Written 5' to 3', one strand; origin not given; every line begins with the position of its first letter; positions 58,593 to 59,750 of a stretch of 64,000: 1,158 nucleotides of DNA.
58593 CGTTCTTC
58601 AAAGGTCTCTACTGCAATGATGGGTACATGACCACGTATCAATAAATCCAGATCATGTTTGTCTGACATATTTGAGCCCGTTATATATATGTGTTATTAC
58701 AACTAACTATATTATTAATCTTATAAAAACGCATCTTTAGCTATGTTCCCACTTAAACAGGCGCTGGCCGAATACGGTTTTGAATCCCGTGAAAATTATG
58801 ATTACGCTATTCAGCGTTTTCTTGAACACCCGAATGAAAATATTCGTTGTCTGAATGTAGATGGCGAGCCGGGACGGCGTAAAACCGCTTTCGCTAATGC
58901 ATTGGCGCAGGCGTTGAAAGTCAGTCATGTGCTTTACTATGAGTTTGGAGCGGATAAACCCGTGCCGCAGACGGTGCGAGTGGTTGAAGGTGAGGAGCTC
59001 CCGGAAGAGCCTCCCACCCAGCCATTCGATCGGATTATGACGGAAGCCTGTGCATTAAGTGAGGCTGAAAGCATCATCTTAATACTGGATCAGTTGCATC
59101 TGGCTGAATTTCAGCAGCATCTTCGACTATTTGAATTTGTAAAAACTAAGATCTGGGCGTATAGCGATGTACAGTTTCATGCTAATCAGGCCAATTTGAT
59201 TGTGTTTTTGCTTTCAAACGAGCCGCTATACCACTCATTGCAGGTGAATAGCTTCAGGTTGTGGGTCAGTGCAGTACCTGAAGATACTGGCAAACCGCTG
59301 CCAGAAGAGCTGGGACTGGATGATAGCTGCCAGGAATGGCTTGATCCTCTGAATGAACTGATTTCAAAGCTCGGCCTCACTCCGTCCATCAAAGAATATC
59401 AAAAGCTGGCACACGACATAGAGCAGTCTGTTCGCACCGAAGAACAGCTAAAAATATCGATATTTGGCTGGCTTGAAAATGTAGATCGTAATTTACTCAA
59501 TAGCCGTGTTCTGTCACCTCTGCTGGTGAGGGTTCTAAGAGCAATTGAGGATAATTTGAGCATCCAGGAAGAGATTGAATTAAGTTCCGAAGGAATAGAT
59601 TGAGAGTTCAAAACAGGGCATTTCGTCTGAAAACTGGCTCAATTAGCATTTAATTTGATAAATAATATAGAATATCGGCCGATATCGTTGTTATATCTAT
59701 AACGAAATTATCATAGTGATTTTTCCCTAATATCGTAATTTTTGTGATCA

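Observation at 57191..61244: Five-gene cluster after mreD: AAA ATPase, degenerate P-loop partner, tandem novel small proteins and a receiver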

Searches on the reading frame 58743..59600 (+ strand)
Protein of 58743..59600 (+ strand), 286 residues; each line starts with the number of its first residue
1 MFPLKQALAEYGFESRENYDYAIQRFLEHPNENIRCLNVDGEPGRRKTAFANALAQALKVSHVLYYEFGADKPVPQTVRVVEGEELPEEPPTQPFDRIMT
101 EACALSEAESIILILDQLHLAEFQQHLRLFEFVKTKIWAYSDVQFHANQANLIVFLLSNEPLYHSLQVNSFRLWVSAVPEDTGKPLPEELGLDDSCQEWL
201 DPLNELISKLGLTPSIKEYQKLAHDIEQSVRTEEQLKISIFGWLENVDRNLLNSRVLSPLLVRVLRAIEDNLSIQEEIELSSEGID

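Call 3: search_protein_families(library=pfam, proteins=[window:58743-59600:+], max_evalue=0.1)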
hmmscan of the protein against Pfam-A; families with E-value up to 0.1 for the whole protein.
window:58743-59600:+ (286 aa): 1 family
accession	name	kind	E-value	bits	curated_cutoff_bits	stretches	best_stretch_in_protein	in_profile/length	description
PF11505.13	DUF3216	-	0.04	14.5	25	1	208-247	12-50/91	Protein of unknown function (DUF3216)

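Call 4: search_protein_families(library=ncbifam, proteins=[window:58743-59600:+], max_evalue=0.1)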
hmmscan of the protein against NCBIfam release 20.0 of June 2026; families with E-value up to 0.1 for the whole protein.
window:58743-59600:+ (286 aa): 0 families

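Call 5: search_protein_families(library=padloc, proteins=[window:58743-59600:+], max_evalue=0.1)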
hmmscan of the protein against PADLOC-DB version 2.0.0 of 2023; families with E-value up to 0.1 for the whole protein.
window:58743-59600:+ (286 aa): 0 families

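Call 7: find_encoding_contigs(protein=window:58743-59600:+, flank=10000, max_places=6)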
Protein window:58743-59600:+ (286 aa): no gene with exactly this product is on record in the collection.
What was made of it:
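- Tried and rejected: An exact-sequence look-up of the 286-aa protein found nothing on record (call 7).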

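Call 8: find_homologous_proteins(query=window:58743-59600:+, max_evalue=0.001)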
Query window:58743-59600:+ (286 aa): 456 proteins with E <= 0.001 among 1619 candidates; the best 120 are listed.
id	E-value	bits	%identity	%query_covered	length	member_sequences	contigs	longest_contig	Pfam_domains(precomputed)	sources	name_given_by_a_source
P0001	2.1e-186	636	100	100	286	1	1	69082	-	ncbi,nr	ncbi:MAG: hypothetical protein OQL06_04805 [Gammaproteobacteria bacterium]|nr:hypothetical protein [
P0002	4.3e-145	500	74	100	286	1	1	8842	-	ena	-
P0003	5.3e-132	457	69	100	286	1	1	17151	-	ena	-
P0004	8.5e-132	457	69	100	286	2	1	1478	-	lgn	-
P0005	2.6e-130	452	70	99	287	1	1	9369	-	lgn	-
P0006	1.1e-129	450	68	100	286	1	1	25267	-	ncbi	ncbi:MAG TPA: hypothetical protein VIQ03_09920 [Gammaproteobacteria bacterium]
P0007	2.8e-128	445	69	100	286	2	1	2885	-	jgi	-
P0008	2.9e-128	445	70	99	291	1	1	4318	-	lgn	-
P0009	4.0e-128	445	68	100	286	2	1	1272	-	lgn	-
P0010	7.4e-128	444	68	99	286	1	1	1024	-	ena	-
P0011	1.0e-127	443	68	100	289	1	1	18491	PF13191.13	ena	-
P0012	1.8e-127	442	67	100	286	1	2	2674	-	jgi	jgi:hypothetical protein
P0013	5.9e-127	441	67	100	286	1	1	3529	-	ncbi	-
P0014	8.8e-127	440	70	98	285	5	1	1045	-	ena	-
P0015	2.8e-126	439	67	100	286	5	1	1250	-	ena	-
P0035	3.0e-119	415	65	99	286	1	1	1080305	-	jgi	jgi:hypothetical protein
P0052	5.1e-102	359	56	99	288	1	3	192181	-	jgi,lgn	jgi:hypothetical protein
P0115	6.1e-87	310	51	99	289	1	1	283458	-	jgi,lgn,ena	-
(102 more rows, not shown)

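Call 9: find_encoding_contigs(protein=P0115, flank=8000, max_places=2)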
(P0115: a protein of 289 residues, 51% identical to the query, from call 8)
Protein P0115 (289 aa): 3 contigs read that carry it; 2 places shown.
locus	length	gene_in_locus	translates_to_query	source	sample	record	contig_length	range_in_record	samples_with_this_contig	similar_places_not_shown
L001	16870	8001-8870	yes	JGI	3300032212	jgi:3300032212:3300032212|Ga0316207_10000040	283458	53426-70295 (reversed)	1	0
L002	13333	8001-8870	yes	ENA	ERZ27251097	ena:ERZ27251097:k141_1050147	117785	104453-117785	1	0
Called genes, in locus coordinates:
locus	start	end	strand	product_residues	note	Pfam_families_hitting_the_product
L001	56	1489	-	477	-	PF02934:GatB_N, PF02637:GatB_Yqey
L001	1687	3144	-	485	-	PF01425:Amidase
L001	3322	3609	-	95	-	PF02686:GatC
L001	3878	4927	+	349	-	PF00022:Actin (weak), PF06723:MreB_Mbl, PF11104:PilM_2 (faint), PF00012:HSP70, PF14450:FtsA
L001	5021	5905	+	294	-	PF04085:MreC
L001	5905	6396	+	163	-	PF04093:MreD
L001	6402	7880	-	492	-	PF00004:AAA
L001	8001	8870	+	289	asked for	-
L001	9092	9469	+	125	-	-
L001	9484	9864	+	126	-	-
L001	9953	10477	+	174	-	PF00072:Response_reg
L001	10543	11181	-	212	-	PF03232:COQ7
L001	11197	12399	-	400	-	PF00037:Fer4 (faint), PF12797:Fer4_2 (faint), PF12838:Fer4_7, PF13183:Fer4_8, PF13237:Fer4_10, PF13484:Fer4_16, PF13534:Fer4_17, PF02754:CCG, +1 more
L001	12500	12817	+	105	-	PF01257:2Fe-2S_thioredx (weak)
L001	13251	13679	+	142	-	PF00572:Ribosomal_L13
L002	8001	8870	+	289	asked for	-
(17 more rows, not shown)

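Call 10: find_encoding_contigs(protein=P0035, flank=8000, max_places=2)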
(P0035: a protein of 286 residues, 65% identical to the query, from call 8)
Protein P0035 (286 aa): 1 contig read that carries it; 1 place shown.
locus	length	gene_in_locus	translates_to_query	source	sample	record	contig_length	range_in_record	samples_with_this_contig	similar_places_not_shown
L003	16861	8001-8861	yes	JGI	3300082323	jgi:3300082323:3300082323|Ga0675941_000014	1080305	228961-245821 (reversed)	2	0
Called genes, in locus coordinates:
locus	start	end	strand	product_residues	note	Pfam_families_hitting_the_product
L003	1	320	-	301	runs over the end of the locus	PF01430:HSP33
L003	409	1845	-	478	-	PF02934:GatB_N, PF02637:GatB_Yqey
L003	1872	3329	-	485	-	PF01425:Amidase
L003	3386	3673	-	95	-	PF02686:GatC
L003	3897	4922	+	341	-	PF00022:Actin (weak), PF06723:MreB_Mbl, PF11104:PilM_2 (faint), PF00012:HSP70, PF14450:FtsA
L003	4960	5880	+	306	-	PF04085:MreC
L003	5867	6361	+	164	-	PF04093:MreD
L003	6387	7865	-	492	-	PF00004:AAA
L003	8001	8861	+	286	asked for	-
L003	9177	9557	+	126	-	-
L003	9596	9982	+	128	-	-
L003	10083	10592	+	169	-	PF00072:Response_reg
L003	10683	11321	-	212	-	PF02915:Rubrerythrin (weak), PF03232:COQ7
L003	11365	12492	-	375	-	PF12838:Fer4_7 (weak), PF13183:Fer4_8, PF13534:Fer4_17, PF02754:CCG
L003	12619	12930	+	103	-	PF01257:2Fe-2S_thioredx (weak)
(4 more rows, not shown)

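Call 11: find_encoding_contigs(protein=P0052, flank=8000, max_places=2)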
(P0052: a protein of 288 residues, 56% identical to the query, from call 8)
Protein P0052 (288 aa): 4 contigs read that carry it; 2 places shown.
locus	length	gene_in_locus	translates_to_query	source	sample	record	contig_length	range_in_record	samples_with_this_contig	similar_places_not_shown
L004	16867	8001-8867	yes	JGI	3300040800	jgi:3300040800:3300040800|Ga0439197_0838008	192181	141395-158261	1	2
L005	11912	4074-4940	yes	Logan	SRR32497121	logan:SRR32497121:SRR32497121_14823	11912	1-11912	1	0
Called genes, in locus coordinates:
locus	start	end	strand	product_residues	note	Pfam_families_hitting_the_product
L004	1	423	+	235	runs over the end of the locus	PF00027:cNMP_binding, PF13545:HTH_Crp_2, PF00325:Crp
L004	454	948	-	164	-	PF00383:dCMP_cyt_deam_1, PF14437:MafB19-deam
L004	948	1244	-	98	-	PF01740:STAS, PF13466:STAS_2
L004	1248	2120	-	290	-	PF01430:HSP33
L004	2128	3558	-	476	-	PF02934:GatB_N, PF02637:GatB_Yqey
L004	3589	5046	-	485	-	PF01425:Amidase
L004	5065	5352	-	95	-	PF02686:GatC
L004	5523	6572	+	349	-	PF06723:MreB_Mbl, PF00022:Actin (weak), PF11104:PilM_2 (faint), PF00012:HSP70, PF14450:FtsA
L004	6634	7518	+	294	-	PF04085:MreC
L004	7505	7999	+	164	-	PF04093:MreD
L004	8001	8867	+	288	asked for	-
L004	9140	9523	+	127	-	-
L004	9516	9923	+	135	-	-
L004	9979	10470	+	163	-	PF00072:Response_reg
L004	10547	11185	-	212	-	PF03232:COQ7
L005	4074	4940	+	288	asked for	-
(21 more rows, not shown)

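Call 20: find_related_loci(query=A1, collection=genome_contigs, flank=8000)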
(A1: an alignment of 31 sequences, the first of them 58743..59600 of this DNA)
Query A1 (286 aa) in genome_contigs; peptide patterns used: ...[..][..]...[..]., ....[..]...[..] (x = any residue, [..] = any of these).
153 stretches matched a pattern; 116 encode a relative of the query (tblastn E <= 1e-3); the best 80 are kept; 80 distinct loci.
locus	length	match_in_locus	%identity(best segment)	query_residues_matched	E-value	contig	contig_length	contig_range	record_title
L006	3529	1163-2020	67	1-286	4e-139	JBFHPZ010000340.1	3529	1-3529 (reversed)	MAG: Gammaproteobacteria bacterium isolate Mix_sand08.2021.06.G.6 k141_29590_length_3529_cov_5.0000, whole genome shotgu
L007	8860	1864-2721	67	1-286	9e-133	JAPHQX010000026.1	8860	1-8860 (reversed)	MAG: Gammaproteobacteria bacterium isolate N1D-Bin_17 c_000000525985, whole genome shotgun sequence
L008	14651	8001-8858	66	1-286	1e-132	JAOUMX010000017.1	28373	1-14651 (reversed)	MAG: Gammaproteobacteria bacterium isolate 8_1_July_SF_Bin54 8_1_July_SF_Bin54_scaffold_461_c1, whole genome shotgun seq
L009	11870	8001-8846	68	1-282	5e-131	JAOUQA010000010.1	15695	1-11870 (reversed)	MAG: Gammaproteobacteria bacterium isolate 8_1_Oct_SF_Bin73 8_1_Oct_SF_Bin73_scaffold_2103_c1, whole genome shotgun sequ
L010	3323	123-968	68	1-282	8e-135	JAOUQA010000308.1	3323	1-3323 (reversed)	MAG: Gammaproteobacteria bacterium isolate 8_1_Oct_SF_Bin73 8_1_Oct_SF_Bin73_scaffold_39517_c1, whole genome shotgun seq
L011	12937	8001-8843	63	2-282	1e-122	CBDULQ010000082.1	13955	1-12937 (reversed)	MAG TPA_asm: uncultured Gammaproteobacteria bacterium isolate SRR18550247_metabat2_13 genome assembly, contig: ERZ250748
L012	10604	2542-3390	69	4-286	5e-132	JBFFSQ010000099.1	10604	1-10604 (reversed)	MAG: Gammaproteobacteria bacterium isolate Mix_mud21.2022.07.52 k141_679837_length_10604_cov_15.9662, whole genome shotg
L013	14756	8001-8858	61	1-286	1e-119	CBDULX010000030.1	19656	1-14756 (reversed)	MAG TPA_asm: uncultured Gammaproteobacteria bacterium isolate SRR22808123_concoct_97 genome assembly, contig: ERZ2504345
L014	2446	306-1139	55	4-281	1e-111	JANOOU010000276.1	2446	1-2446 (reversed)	MAG: Gammaproteobacteria bacterium isolate VAR_43_metabat_104 VAR_43_k141_456876, whole genome shotgun sequence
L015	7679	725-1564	54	1-280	5e-106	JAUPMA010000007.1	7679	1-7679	MAG: Pseudomonadota bacterium isolate erpe_2018_pw_42hr_WHONDRS-PP48-000099_B_bin.12 scaffold_17692, whole genome shotgu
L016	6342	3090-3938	53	1-283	5e-106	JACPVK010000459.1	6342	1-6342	MAG: Gammaproteobacteria bacterium isolate NC_groundwater_783_Ag_S2p5_49_5 JBCH_GD18_4_SO25_S179_scaffold_910081, whole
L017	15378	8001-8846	56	1-282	8e-101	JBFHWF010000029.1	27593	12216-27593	MAG: Gammaproteobacteria bacterium isolate Mix_sand09.2021.07.Z.19 k141_1125811_length_27593_cov_18.3202, whole genome s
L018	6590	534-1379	56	1-282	1e-99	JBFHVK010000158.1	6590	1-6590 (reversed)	MAG: Gammaproteobacteria bacterium isolate Mix_sand09.2021.07.G.48 k141_1861449_length_6590_cov_31.8781, whole genome sh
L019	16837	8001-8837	56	3-281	4e-98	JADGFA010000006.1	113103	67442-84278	MAG: Gammaproteobacteria bacterium isolate OB6 NODE_59_length_113103_cov_5.792335, whole genome shotgun sequence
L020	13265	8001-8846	55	1-282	1e-96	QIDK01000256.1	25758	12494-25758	MAG: Gammaproteobacteria bacterium isolate SZUA-229 Ga0063294_10000469, whole genome shotgun sequence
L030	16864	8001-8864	46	1-285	3e-79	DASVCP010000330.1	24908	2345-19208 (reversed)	MAG TPA_asm: Gammaproteobacteria bacterium isolate SMAG_U2009 k141_794919, whole genome shotgun sequence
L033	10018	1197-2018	47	4-274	8e-77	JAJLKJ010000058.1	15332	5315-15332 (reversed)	MAG: Gammaproteobacteria bacterium isolate PE-1-81 k141_621130, whole genome shotgun sequence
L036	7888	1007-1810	43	4-269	1e-71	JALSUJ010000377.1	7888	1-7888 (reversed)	MAG: Gammaproteobacteria bacterium isolate S010_maxbin2_scaf2bin.015_VB S010_NODE_3634_length_7888_cov_1.822703, whole g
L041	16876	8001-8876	44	1-286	2e-70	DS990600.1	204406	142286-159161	gamma proteobacterium HTCC5015 scf_1106129323647 genomic scaffold, whole genome shotgun sequence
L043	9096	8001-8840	41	1-278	3e-70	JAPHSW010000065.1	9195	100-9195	MAG: Gammaproteobacteria bacterium isolate N3S-Bin_2 c_000000998458, whole genome shotgun sequence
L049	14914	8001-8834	42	4-278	3e-68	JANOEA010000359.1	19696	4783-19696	MAG: Pseudomonadota bacterium isolate SOY_65_metabat_450_sub SOY_65_k141_2143986, whole genome shotgun sequence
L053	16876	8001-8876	39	1-285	3e-67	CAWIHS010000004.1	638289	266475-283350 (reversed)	MAG: uncultured Gammaproteobacteria bacterium isolate MFD03804.bin.1.238 genome assembly, contig: contig_2954, whole gen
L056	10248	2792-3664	39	1-286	1e-65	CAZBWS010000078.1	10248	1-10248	MAG TPA_asm: uncultured Gammaproteobacteria bacterium isolate binchicken_co258_61 genome assembly, contig: NODE_4630_len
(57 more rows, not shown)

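Call 24: predict_structure(alignment_id=A1)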
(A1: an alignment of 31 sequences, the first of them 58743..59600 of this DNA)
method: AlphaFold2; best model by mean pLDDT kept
length: 286 residues; sequences in the alignment: 31
mean_pLDDT: 81.4   pTM: 0.58
mean pLDDT of the five models: 81.4, 81.4, 80.3, 79.3, 75.9
residues with pLDDT >= 90: 115; 70-90: 122; 50-70: 17; < 50: 32
segments of 3 or more residues with pLDDT < 50: 73-89, 179-182, 277-286
pLDDT, mean of each block of 10 residues (from residue 1): 76 77 86 90 81 90 90 44 46 87 93 95 94 95 92 94 90 71 64 83 89 78 88 90 83 89 91 56 43
secondary structure, 60 per line:
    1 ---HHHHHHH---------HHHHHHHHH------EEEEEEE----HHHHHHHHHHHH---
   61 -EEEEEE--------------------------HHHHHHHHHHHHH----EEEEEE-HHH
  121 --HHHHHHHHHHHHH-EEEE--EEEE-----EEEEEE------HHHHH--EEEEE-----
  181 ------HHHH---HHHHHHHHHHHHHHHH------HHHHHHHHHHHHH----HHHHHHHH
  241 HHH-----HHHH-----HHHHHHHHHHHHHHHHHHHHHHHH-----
elements in order: H4-10 H20-28 E35-41 H46-57 E62-67 H94-106 E111-116 H123-135 E137-140 E143-146 E152-157 H164-168 E171-175 H187-190 H194-209 H216-228 H233-243 H249-252 H258-281

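Call 31: search_protein_families(library=phrogs, proteins=[window:58743-59600:+], max_evalue=0.01)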
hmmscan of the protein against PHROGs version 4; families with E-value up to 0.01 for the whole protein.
window:58743-59600:+ (286 aa): 0 families

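Call 61: search_protein_families(library=pfam, proteins=[L036:2001-3548:+, L049:6443-7957:+, L041:8889-9128:+, L030:8897-9142:+, L056:3701-3937:+, L053:8865-9071:+, L030:7472-7969:+, L056:2280-2750:+, L033:641-1147:+, L043:7453-7908:-], max_evalue=0.001)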
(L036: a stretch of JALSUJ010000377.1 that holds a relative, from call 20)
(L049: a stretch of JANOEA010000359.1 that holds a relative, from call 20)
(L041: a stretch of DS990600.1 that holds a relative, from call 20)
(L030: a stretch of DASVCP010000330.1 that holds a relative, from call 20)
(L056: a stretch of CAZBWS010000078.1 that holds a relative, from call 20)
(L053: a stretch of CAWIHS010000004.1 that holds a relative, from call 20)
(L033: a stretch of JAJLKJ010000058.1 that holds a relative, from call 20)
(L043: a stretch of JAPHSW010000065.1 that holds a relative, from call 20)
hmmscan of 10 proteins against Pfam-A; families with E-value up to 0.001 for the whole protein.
L036:2001-3548:+ (516 aa): 1 family
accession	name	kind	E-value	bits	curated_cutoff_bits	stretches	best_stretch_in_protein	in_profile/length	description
PF07690.21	MFS_1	-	3.7e-16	59.4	33.4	2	26-291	3-255/347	Major Facilitator Superfamily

L049:6443-7957:+ (505 aa): 1 family
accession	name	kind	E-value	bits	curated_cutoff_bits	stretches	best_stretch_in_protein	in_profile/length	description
PF00202.27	Aminotran_3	-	2.9e-40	138.6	30.5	1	89-485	14-401/403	Aminotransferase class-III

L041:8889-9128:+ (80 aa): 1 family
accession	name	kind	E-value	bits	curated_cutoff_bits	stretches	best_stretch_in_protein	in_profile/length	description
PF01722.23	BolA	-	4.4e-16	59.4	25.7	1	27-78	26-76/76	BolA-like protein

L030:8897-9142:+ (82 aa): 1 family
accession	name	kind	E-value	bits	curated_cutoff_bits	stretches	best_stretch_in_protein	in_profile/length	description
PF01722.23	BolA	-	2.1e-15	57.2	25.7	1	26-77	26-76/76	BolA-like protein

L056:3701-3937:+ (79 aa): 1 family
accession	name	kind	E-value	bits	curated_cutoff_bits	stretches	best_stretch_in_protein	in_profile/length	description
PF01722.23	BolA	-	2.6e-14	53.7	25.7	1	26-78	25-76/76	BolA-like protein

L053:8865-9071:+ (69 aa): 0 families

L030:7472-7969:+ (166 aa): 1 family
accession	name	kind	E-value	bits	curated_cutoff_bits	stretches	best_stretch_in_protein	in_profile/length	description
PF19742.4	DUF6231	-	2.6e-34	119.4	35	1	7-166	5-145/145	Family of unknown function (DUF6231)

L056:2280-2750:+ (157 aa): 1 family
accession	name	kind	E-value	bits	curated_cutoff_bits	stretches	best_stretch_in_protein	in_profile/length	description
PF19742.4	DUF6231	-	1.4e-37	129.9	35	1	7-157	5-145/145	Family of unknown function (DUF6231)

L033:641-1147:+ (169 aa): 1 family
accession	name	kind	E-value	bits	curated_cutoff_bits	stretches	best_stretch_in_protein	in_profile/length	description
PF19742.4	DUF6231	-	4.3e-40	138.1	35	1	9-169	4-145/145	Family of unknown function (DUF6231)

L043:7453-7908:- (152 aa): 1 family
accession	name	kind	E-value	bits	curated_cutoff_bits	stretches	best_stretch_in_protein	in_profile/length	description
PF00571.33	CBS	-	2.1e-24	86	24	2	79-132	1-55/57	CBS domain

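Call 88: search_solved_structures(query=A1, max_evalue=1, show_alignments=2)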
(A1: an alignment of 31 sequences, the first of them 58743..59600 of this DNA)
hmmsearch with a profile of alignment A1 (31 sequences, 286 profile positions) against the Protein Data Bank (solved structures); distinct sequences matched with E-value up to 1: 2.
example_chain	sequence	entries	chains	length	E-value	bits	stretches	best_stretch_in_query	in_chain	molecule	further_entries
2hjm_A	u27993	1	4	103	0.24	13.6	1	201-268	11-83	Hypothetical protein PF1176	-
3tfm_A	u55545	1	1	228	0.76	12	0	57-103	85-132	Myosin X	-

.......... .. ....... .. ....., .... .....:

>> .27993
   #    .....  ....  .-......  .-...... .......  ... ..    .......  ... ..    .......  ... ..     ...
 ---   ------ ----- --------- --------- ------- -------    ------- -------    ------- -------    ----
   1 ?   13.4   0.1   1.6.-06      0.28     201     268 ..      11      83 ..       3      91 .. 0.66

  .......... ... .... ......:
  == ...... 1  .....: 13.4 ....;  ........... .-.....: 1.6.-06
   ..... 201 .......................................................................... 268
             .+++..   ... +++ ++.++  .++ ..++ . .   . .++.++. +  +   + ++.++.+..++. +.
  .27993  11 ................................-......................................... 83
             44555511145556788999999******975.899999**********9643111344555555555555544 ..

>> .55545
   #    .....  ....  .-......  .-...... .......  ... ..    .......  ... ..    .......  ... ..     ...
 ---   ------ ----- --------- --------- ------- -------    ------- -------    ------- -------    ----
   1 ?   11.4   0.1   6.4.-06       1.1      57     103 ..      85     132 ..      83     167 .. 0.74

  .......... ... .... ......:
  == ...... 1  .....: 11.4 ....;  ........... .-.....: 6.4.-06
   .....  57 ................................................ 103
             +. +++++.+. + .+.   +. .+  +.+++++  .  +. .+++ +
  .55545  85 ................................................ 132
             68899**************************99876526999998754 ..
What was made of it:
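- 58743..59603 (+): 286-aa AAA+-fold protein with family-wide non-canonical motifs: GRR[K/R]T in place of Walker A and hhhhDQ in place of Walker B. It ends in an acidic EEIELS tail. Call 88 (no sequence-level PDB match).
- Closest known: Catalytically inactive AAA+ subunits, and PS1-hairpin-clade AAA+ proteins. Different: There is no sequence-level similarity to any solved AAA+ protein (call 88).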
